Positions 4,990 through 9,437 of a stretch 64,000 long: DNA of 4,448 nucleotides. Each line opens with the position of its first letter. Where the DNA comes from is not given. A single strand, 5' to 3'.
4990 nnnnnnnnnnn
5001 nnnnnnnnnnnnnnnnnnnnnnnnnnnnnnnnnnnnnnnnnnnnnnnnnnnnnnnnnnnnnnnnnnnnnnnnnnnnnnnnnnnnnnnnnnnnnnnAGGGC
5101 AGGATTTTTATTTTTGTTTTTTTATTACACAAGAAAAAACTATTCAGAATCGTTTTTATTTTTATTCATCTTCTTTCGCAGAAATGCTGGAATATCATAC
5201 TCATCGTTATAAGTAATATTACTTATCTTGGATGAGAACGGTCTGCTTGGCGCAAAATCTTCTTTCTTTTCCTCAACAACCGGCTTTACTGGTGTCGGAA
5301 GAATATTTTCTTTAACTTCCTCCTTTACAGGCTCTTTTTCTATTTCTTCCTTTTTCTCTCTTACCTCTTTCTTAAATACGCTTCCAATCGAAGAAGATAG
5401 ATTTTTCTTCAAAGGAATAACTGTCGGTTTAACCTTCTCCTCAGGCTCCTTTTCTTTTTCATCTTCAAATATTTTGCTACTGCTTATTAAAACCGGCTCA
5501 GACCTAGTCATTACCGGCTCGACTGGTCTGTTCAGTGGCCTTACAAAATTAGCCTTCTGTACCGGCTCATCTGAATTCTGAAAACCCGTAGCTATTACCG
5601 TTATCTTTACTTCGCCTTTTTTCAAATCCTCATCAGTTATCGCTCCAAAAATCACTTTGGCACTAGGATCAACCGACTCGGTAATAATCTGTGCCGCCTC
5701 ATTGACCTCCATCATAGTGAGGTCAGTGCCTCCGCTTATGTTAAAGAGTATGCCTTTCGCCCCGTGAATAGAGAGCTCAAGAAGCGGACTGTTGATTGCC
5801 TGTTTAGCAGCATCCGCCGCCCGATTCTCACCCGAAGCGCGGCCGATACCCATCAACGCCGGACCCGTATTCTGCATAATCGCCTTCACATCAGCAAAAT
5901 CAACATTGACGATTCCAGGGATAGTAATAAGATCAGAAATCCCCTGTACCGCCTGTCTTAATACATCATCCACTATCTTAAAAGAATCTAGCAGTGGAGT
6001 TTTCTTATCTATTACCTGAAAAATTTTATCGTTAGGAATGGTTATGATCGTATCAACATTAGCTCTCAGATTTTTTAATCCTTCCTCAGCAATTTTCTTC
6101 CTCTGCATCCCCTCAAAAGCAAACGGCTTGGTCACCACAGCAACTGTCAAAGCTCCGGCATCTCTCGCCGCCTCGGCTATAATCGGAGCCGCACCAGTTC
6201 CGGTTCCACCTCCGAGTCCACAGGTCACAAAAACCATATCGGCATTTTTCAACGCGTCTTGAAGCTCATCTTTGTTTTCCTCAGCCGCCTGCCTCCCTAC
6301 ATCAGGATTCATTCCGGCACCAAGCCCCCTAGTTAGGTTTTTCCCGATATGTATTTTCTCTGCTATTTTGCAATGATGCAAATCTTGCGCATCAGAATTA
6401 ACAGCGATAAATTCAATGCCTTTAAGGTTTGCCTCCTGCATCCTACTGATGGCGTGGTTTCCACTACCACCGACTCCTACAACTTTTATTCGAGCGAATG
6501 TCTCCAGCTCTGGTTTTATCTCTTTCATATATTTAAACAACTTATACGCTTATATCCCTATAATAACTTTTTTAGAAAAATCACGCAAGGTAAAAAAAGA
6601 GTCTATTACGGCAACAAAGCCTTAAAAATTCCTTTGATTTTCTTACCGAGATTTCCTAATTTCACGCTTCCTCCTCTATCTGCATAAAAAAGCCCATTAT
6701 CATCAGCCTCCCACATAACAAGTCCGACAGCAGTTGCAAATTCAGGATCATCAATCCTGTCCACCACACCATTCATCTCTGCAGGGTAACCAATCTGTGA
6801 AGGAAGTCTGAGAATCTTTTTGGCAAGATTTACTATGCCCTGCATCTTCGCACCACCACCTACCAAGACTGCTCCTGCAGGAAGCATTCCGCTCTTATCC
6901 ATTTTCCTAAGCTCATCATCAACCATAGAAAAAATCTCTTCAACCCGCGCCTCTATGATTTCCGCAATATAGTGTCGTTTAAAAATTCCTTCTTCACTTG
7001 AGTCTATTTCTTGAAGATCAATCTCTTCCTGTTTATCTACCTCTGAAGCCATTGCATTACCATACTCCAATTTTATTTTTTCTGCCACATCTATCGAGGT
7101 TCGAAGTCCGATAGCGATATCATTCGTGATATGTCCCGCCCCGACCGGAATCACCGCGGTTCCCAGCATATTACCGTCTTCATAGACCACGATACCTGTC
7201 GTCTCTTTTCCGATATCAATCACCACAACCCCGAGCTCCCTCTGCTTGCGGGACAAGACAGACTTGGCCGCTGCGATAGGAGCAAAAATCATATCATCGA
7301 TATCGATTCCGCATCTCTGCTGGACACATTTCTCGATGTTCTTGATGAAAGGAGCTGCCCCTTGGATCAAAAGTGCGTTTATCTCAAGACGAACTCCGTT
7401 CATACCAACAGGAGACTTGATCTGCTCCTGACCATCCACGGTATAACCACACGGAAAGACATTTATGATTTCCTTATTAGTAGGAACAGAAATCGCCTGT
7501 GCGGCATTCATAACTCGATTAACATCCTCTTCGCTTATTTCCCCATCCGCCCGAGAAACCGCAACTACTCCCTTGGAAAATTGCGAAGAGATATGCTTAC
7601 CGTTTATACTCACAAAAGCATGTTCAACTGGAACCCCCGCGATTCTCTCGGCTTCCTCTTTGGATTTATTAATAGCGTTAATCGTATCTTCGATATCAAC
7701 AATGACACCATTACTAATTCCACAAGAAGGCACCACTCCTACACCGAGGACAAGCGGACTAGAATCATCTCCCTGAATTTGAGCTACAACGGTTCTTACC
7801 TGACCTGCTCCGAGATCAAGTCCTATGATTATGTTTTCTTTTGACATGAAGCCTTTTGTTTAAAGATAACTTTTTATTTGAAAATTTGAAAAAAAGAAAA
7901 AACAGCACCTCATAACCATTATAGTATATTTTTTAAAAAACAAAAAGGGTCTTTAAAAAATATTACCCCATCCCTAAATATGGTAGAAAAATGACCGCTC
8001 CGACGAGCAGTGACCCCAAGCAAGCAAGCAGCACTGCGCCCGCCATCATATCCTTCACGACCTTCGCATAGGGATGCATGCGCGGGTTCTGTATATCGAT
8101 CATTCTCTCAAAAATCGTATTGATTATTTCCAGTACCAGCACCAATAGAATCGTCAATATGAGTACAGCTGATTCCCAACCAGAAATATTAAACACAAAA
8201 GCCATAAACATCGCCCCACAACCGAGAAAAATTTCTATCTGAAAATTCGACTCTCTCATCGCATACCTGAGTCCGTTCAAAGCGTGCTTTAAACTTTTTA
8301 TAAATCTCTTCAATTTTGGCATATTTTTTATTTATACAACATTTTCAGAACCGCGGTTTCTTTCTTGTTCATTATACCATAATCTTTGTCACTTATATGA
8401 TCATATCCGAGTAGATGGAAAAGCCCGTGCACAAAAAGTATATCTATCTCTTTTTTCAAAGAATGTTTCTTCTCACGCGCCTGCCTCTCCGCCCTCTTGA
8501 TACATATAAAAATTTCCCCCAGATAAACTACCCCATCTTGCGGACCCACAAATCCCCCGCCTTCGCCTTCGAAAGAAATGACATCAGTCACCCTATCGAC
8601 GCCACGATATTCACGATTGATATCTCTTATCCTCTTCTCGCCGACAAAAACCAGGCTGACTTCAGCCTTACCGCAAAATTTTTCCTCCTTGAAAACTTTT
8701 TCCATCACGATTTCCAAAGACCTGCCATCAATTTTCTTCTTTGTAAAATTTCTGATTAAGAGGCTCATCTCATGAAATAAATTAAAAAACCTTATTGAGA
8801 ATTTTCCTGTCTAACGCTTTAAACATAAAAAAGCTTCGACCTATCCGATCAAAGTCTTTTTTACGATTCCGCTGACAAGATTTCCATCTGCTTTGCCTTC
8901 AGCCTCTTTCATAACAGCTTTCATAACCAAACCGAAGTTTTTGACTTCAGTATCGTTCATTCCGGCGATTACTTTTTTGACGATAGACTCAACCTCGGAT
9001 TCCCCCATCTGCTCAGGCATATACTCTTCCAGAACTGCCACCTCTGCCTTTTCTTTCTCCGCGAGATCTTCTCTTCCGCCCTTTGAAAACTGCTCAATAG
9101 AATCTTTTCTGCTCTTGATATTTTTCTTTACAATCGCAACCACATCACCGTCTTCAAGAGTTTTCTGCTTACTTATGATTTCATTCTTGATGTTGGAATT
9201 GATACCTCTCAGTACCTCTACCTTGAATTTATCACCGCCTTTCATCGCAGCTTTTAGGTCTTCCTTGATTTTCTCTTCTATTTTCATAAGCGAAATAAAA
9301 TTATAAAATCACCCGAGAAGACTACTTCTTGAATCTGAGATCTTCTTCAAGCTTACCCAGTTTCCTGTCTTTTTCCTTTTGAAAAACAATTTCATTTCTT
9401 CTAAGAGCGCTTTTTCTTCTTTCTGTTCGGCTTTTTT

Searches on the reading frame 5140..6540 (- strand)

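Call 61: search_protein_families(library=pfam, proteins=[window:5140-6540:-], max_evalue=0.001)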
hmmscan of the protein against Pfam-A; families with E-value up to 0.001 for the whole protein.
window:5140-6540:- (466 aa): 3 families
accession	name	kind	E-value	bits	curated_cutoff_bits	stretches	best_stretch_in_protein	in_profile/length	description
PF00091.31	Tubulin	-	1.7e-48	165.9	33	1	17-177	1-189/190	Tubulin/FtsZ family, GTPase domain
PF12327.13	FtsZ_C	-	6.4e-35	119.8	27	1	226-321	1-95/95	FtsZ family, C-terminal domain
PF13809.12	Tubulin_2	-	0.00086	19.1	27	0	73-127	115-188/356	Tubulin like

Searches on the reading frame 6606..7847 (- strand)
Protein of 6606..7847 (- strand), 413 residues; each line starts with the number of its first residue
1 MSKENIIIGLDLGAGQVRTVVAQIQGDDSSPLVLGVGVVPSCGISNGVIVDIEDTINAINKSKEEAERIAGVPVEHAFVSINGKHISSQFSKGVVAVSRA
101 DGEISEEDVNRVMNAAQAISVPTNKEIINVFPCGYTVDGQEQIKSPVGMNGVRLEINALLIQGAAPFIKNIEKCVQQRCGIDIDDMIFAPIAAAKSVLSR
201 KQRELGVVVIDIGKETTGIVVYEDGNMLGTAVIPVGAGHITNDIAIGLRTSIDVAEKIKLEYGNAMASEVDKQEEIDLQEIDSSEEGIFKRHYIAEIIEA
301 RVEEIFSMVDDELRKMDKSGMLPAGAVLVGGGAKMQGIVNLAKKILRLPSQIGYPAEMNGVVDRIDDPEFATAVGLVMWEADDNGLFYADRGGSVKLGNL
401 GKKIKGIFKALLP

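Call 61: search_protein_families(library=pfam, proteins=[window:6606-7847:-], max_evalue=0.001)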
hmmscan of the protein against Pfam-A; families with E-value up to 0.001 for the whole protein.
window:6606-7847:- (413 aa): 4 families
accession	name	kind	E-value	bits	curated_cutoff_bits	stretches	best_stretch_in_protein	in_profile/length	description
PF14450.12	FtsA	-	1.8e-40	138.6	31.8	1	208-375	1-127/127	Cell division protein FtsA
PF02491.25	SHS2_FTSA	-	3.9e-27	94.9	25.4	1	83-161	1-78/79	SHS2 domain inserted in FTSA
PF06723.19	MreB_Mbl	-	2.6e-08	33.5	27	1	200-353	140-304/327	MreB/Mbl protein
PF11104.14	PilM_2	-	0.00019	20.9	27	0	192-261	167-236/340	Type IV pilus assembly protein PilM;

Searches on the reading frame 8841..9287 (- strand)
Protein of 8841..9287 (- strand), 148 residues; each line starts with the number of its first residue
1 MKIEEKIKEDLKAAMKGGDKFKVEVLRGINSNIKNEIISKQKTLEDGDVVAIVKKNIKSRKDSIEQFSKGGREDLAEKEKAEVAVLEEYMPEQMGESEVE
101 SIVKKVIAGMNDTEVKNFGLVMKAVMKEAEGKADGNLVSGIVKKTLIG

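Call 61: search_protein_families(library=pfam, proteins=[window:8841-9287:-], max_evalue=0.001)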
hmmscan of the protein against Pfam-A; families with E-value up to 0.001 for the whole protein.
window:8841-9287:- (148 aa): 2 families
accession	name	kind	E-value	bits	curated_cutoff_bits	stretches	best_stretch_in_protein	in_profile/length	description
PF09424.15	YqeY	-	2.6e-47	161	27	1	5-146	2-143/143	Yqey-like protein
PF02637.23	GatB_Yqey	-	3.7e-05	24.1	27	1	75-146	69-148/148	GatB domain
